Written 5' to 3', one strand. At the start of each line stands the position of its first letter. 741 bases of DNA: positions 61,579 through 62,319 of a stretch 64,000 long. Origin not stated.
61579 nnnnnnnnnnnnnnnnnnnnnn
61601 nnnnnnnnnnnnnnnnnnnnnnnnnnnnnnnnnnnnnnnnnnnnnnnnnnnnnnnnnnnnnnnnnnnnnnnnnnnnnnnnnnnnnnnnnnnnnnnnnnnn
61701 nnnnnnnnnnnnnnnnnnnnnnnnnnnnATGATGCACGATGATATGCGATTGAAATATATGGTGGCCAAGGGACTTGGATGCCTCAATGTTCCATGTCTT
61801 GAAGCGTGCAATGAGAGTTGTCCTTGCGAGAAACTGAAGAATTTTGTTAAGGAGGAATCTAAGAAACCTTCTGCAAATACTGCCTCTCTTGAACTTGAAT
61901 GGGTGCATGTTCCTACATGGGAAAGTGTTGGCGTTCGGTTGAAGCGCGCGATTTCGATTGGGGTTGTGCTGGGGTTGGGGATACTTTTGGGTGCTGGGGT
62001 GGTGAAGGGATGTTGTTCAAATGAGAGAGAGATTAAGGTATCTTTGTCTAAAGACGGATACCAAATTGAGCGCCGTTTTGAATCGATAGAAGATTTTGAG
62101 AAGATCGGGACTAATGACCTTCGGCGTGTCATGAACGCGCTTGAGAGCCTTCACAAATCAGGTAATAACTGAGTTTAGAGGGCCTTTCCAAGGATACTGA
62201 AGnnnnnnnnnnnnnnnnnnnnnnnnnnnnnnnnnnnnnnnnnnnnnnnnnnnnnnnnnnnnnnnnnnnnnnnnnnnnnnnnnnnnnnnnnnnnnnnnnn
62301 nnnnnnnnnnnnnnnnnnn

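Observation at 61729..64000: A lower-GC four-gene operon of unknown function beside tRNA-Met, an IS and the repeats: candidate uncharacterised accessory or conflict system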

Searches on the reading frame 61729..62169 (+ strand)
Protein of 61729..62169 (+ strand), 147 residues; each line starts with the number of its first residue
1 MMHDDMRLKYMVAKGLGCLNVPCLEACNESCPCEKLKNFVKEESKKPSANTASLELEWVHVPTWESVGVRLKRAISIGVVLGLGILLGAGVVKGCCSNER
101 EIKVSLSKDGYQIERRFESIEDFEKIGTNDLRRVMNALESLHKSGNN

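Call 6: search_protein_families(library=pfam, proteins=[window:61729-62169:+], max_evalue=1)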
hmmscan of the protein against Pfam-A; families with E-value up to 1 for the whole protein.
window:61729-62169:+ (147 aa): 0 families

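Call 7: search_protein_families(library=padloc, proteins=[window:61729-62169:+], max_evalue=1)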
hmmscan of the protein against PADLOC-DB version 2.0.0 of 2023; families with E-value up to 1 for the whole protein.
window:61729-62169:+ (147 aa): 0 families

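Call 8: search_protein_families(library=ncbifam, proteins=[window:61729-62169:+], max_evalue=1)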
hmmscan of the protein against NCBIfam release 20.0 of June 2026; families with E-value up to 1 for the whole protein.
window:61729-62169:+ (147 aa): 0 families
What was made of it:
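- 61729..62172 (+): P1, 147 aa. Single-pass membrane protein with an N-terminal Cys motif (PC-x3-C-x3-5-CPC) and a TM segment at aa 73-95. It is one of at least three non-homologous upstream cassettes that pair with 8xMP. No Pfam, PADLOC or NCBIfam hit (calls 6-8).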

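Call 9: search_protein_families(library=phrogs, proteins=[window:61729-62169:+], max_evalue=1)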
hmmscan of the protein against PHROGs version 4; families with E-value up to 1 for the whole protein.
window:61729-62169:+ (147 aa): 1 family
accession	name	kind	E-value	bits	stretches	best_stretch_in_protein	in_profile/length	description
phrog_28943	-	unknown function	0.09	14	1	98-138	22-62/78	-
